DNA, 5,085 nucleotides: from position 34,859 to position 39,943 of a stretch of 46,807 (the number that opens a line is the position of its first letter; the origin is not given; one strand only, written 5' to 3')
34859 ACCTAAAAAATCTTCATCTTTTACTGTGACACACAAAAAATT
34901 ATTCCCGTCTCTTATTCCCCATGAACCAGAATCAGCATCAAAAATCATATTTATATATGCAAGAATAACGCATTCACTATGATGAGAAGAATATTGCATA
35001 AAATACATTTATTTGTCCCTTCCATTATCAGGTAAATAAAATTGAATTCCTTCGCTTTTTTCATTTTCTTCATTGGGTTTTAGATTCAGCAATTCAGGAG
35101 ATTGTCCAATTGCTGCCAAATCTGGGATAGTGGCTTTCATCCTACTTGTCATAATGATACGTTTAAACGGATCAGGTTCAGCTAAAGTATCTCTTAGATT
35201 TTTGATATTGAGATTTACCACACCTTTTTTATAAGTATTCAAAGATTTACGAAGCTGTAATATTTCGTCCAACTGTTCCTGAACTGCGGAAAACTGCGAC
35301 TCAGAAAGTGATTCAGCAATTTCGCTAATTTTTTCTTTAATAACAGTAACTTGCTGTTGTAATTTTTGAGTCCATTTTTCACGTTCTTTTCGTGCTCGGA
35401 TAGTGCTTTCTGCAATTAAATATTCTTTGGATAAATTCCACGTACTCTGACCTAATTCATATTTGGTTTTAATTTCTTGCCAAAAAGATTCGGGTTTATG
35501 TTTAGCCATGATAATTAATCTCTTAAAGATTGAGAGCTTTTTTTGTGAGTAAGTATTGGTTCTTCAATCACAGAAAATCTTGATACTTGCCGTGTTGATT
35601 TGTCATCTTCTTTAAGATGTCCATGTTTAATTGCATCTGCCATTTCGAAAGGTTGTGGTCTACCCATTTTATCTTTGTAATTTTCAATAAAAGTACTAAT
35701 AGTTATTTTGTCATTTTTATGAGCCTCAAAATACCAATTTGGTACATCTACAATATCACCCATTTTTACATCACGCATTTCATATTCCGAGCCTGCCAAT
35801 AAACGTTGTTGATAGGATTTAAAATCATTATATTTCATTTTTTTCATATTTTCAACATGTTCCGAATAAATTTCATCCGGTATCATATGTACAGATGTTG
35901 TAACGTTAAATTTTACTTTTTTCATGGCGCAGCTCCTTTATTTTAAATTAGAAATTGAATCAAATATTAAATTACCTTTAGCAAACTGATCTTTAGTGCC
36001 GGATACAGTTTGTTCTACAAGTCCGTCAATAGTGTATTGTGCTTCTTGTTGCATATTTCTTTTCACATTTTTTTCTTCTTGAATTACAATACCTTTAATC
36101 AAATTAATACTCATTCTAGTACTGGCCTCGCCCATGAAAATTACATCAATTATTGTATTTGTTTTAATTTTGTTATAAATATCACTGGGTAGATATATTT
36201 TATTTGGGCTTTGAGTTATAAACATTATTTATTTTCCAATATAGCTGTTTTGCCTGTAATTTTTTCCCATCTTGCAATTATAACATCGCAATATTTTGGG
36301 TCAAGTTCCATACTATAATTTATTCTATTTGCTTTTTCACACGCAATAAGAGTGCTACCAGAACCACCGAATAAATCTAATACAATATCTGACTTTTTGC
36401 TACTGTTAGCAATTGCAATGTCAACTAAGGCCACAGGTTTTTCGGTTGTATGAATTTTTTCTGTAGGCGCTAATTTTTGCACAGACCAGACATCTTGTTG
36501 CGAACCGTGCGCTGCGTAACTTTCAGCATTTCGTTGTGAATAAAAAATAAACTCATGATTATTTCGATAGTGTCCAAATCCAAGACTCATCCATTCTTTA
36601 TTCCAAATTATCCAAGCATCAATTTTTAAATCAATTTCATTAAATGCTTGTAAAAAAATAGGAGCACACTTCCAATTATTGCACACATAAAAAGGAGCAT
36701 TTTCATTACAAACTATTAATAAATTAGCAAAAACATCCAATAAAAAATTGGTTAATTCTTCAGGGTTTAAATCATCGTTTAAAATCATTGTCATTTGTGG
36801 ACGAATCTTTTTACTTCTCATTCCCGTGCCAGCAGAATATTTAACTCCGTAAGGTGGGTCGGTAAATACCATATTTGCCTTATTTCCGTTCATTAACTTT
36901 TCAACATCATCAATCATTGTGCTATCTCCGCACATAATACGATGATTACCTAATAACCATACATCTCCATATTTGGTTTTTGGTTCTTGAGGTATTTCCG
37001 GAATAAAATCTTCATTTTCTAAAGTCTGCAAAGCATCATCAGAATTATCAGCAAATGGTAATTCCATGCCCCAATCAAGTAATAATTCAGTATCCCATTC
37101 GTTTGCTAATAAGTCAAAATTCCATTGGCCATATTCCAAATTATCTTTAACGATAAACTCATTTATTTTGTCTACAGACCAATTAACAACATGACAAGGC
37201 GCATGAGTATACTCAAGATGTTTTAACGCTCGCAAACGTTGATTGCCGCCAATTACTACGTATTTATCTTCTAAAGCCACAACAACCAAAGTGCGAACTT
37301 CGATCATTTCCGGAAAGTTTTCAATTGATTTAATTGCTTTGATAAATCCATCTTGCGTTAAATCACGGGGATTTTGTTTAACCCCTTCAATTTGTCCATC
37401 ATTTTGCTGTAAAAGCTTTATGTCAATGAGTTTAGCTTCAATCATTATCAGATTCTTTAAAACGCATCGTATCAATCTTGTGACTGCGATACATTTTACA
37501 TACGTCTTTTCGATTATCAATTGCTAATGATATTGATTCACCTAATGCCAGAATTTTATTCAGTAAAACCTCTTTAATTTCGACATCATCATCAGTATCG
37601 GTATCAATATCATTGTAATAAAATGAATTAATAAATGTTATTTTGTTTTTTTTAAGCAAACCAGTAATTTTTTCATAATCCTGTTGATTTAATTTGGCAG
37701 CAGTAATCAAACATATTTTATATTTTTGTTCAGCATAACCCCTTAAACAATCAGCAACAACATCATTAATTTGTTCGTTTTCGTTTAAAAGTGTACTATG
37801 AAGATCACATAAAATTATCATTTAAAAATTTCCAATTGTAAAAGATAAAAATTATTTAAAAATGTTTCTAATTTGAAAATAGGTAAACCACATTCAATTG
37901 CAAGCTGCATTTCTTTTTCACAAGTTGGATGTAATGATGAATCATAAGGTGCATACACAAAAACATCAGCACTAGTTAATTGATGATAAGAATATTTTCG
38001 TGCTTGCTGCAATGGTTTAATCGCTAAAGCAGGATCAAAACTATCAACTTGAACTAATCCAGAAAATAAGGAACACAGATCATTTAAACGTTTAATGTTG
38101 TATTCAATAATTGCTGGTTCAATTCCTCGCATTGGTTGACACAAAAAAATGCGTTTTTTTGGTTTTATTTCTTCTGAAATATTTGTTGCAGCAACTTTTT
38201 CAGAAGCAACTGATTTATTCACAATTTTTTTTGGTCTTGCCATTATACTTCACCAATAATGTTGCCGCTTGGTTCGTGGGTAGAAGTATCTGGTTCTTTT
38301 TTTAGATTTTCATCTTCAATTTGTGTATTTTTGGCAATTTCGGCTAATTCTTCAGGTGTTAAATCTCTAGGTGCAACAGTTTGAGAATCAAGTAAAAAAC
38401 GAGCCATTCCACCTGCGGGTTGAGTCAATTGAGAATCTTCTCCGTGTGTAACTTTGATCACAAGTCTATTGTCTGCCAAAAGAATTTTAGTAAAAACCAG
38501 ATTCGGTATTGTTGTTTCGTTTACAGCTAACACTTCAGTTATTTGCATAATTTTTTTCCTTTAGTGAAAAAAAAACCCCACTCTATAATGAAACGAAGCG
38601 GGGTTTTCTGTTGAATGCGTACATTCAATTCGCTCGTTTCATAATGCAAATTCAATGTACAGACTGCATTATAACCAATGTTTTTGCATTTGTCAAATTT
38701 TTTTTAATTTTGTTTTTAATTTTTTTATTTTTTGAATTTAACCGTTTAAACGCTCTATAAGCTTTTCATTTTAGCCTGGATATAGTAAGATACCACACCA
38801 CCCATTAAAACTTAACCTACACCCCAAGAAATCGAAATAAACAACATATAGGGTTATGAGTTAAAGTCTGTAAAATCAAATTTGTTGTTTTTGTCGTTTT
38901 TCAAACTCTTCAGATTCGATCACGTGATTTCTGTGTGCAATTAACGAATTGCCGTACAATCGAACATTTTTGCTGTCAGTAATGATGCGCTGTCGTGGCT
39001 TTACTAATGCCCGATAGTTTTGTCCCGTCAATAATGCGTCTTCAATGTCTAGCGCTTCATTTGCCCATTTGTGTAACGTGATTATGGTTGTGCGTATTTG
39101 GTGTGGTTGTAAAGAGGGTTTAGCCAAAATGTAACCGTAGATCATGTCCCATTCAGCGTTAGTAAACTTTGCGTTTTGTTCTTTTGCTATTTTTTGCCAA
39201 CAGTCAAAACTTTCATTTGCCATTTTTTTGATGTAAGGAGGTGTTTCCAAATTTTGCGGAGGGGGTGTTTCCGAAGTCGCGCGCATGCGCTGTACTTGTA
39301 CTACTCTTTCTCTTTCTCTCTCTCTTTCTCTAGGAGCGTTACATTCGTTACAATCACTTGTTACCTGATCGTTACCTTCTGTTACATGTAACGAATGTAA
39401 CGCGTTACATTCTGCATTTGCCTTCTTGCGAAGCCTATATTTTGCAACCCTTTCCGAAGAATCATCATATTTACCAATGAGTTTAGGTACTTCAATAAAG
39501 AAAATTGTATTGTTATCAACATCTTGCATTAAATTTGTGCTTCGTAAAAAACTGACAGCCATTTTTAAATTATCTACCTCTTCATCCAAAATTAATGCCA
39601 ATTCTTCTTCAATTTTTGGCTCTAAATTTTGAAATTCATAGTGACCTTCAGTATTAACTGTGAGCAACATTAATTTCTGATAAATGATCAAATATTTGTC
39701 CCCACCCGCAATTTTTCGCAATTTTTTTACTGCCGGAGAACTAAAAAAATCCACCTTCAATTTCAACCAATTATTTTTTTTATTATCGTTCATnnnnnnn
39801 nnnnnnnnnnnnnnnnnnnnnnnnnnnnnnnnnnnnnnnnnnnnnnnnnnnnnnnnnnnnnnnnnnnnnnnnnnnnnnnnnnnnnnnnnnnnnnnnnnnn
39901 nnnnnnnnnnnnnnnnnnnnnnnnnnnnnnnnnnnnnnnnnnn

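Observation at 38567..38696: Consensus promoter, structured ~95-nt leader and intrinsic terminator 18 nt before the first gene of the ~33-kb leftward (morphogenesis/lysis) unit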

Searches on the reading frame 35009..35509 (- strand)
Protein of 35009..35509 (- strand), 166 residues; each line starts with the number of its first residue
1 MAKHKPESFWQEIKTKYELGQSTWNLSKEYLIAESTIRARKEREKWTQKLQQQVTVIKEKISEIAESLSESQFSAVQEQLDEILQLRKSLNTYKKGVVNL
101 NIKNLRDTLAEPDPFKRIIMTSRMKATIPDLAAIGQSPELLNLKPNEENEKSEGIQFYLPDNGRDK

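Call 10: search_protein_families(library=pfam, max_evalue=0.01, proteins=[window:35009-35509:-])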
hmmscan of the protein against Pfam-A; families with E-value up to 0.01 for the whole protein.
window:35009-35509:- (166 aa): 1 family
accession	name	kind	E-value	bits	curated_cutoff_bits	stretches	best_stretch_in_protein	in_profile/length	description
PF06160.17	EzrA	-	0.0041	15.9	39.6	1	15-100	321-405/557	Septation ring formation regulator, EzrA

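Call 11: search_protein_families(library=phrogs, max_evalue=0.001, proteins=[window:35009-35509:-])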
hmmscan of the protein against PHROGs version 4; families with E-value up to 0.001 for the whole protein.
window:35009-35509:- (166 aa): 2 families
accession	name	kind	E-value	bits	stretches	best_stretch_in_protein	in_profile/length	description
phrog_32390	-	unknown function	0.00035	18.8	1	32-122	1851-1935/1957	-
phrog_2606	-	head and packaging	0.00045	20.7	1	5-84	4-84/310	terminase small subunit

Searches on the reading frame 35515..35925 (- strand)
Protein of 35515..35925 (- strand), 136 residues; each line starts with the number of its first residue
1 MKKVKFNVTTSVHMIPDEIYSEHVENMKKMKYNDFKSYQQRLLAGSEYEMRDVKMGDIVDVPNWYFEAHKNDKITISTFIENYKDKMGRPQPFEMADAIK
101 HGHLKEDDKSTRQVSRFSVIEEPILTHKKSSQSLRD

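Call 10: search_protein_families(library=pfam, max_evalue=0.01, proteins=[window:35515-35925:-])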
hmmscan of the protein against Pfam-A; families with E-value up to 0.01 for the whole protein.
window:35515-35925:- (136 aa): 0 families

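Call 11: search_protein_families(library=phrogs, max_evalue=0.001, proteins=[window:35515-35925:-])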
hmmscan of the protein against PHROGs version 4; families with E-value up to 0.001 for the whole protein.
window:35515-35925:- (136 aa): 1 family
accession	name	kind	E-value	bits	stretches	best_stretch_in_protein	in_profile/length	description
phrog_33468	-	unknown function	0.00031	22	1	71-132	11-72/96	-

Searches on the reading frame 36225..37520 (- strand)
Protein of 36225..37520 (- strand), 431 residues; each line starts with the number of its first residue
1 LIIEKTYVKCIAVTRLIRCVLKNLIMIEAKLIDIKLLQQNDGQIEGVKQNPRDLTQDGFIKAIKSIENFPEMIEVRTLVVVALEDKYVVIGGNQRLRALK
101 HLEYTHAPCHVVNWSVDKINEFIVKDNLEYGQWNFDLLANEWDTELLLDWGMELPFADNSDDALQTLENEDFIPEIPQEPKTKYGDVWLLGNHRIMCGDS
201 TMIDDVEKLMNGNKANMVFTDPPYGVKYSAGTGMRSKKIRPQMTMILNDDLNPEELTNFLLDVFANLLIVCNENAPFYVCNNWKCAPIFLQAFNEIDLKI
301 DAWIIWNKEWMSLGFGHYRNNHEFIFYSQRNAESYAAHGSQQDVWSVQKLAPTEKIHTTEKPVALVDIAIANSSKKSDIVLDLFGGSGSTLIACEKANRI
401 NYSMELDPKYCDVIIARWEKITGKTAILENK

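Call 10: search_protein_families(library=pfam, max_evalue=0.01, proteins=[window:36225-37520:-])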
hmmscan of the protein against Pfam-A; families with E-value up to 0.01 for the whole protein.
window:36225-37520:- (431 aa): 2 families
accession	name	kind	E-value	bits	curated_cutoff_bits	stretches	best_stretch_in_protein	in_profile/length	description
PF01555.25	N6_N4_Mtase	-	1.2e-26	94.5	26.7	1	216-414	2-219/221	DNA methylase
PF03602.21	Cons_hypoth95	-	0.0011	19.1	24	0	205-227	103-126/182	Conserved hypothetical protein 95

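Call 11: search_protein_families(library=phrogs, max_evalue=0.001, proteins=[window:36225-37520:-])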
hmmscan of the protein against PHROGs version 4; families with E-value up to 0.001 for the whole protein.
window:36225-37520:- (431 aa): 17 families
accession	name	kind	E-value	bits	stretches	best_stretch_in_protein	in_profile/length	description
phrog_498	-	other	8.4e-103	346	1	45-428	44-430/633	DNA methyltransferase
phrog_67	-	other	4e-41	142.9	1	187-427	118-352/743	DNA methyltransferase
phrog_17622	-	unknown function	8.8e-30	104.7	1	27-162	4-142/222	-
phrog_3008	-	other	1.6e-25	90.8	1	320-428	108-221/244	DNA methyltransferase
phrog_23085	-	unknown function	2.2e-17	64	1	325-424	7-111/138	-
phrog_8071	-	DNA, RNA and nucleotide metabolism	1.7e-15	58.2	1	44-231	15-210/389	ParB-like partition protein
phrog_940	-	DNA, RNA and nucleotide metabolism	1.6e-12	48.4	1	39-166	9-136/388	nuclease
phrog_18293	-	other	1.4e-11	45.3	1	352-420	41-109/119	methyltransferase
phrog_620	-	DNA, RNA and nucleotide metabolism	1.7e-10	42.4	1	42-171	15-141/217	ParB-like partition protein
phrog_6952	-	other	9.2e-08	33.1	1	340-407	97-164/181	DNA methyltransferase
phrog_8769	-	other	1.8e-07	31.9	1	377-420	12-55/71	methyltransferase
phrog_723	-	DNA, RNA and nucleotide metabolism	1.7e-05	25.7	1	78-140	49-117/223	ParB-like partition protein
phrog_4715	-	DNA, RNA and nucleotide metabolism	8.7e-05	22.1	1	78-128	187-238/630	ParB-like partition protein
phrog_3264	-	DNA, RNA and nucleotide metabolism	0.00014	22.6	1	80-128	90-139/337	ParB-like partition protein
phrog_23148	-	unknown function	0.00016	22.8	1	353-418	81-146/165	-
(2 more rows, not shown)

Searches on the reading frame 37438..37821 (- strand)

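Call 10: search_protein_families(library=pfam, max_evalue=0.01, proteins=[window:37438-37821:-])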
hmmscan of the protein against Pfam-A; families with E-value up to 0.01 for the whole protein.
window:37438-37821:- (127 aa): 3 families
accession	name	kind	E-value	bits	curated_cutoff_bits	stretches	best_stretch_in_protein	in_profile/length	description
PF25109.1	HAD_PNKP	-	6.1e-08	33.3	27.6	1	14-125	27-142/143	Polynucleotide kinase PNKP phosphatase domain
PF24694.1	LNS2_PITM1-3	-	0.00019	21.9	27.7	1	11-118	15-117/124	PITM 1-3, LNS2 domain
PF08282.18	Hydrolase_3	-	0.0047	17.1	20.9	0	3-41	1-39/255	haloacid dehalogenase-like hydrolase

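Call 11: search_protein_families(library=phrogs, max_evalue=0.001, proteins=[window:37438-37821:-])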
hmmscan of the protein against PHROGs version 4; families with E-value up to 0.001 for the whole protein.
window:37438-37821:- (127 aa): 2 families
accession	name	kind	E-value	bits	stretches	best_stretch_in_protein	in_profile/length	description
phrog_415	-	other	2.3e-07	31.8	1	17-126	64-169/218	polynucleotide kinase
phrog_505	-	other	4.2e-07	30.7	1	15-124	188-293/295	polynucleotide kinase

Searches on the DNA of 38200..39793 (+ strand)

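Call 7: search_dna_similar(query=window:38200-39000:+, collection=phages, mode=distant)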
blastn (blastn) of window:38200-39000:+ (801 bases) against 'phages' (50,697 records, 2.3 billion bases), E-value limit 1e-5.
No match.

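Call 17: search_rna_families(source=window, start=38400, end=38900, threshold=evalue, max_evalue=10)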
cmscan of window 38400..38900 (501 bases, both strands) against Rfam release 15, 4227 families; matches with E-value up to 10: 9.
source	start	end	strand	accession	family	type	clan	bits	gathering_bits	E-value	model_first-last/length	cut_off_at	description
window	38567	38684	-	RF00515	PyrR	Cis-reg;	-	21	54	1.5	1-115/115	no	PyrR binding site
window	38567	38690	-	RF01859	Phe_leader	Cis-reg; leader;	-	20.8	55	0.51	1-125/125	no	Phenylalanine leader peptide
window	38562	38674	-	RF02969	DUF3800-I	Gene; sRNA;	-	18.3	44.2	2.8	1-115/115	no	DUF3800-I RNA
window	38570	38680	-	RF02428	SpF11_sRNA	Gene; sRNA;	-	17.9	54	5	1-95/95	no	Streptococcus sRNA SpF11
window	38567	38672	-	RF00506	Thr_leader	Cis-reg; leader;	-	17.5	55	0.94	1-118/118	no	Threonine operon leader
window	38571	38656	-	RF02397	sau-5971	Gene; sRNA;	-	16.7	90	2.2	1-96/96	no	Staphylococcus sRNA sau-5971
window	38540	38612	+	RF01859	Phe_leader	Cis-reg; leader;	-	16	55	5.9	1-125/125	no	Phenylalanine leader peptide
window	38539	38592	-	RF01477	rli43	Gene; sRNA;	-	11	100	3.7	1-255/255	no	Listeria sRNA rli43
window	38571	38630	-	RF02763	IsrM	Gene; sRNA;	-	9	376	3.8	1-329/329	no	IsrM sRNA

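Call 63: search_rna_families(sources=[L075, L078, L083, L072, L067, L068, L034], threshold=gathering)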
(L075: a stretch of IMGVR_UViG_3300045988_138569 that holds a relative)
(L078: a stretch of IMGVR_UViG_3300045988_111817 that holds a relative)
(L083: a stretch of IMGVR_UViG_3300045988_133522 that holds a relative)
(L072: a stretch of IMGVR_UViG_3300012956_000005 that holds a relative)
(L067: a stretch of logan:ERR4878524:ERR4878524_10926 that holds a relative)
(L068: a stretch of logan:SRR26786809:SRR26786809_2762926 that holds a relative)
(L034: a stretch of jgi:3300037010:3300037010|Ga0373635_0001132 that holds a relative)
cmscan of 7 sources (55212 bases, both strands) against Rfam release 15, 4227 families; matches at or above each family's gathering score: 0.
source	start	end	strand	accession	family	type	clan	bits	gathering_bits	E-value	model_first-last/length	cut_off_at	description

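Call 109: search_dna_similar(query=L075:3320-3500:+, collection=phages, mode=distant, max_evalue=0.001, max_rows=15)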
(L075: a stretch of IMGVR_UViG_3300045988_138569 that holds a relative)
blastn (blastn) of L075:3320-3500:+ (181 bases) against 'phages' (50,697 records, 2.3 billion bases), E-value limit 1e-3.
No match.

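Call 110: search_dna_similar(query=L067:1000-1150:+, collection=phages, mode=distant, max_evalue=0.001, max_rows=15)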
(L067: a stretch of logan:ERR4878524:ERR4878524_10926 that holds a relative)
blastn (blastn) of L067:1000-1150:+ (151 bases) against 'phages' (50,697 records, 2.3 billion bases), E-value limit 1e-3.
No match.
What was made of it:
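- Tried and rejected: The window region and cassettes C and E gave no match (calls 7, 109, 110).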
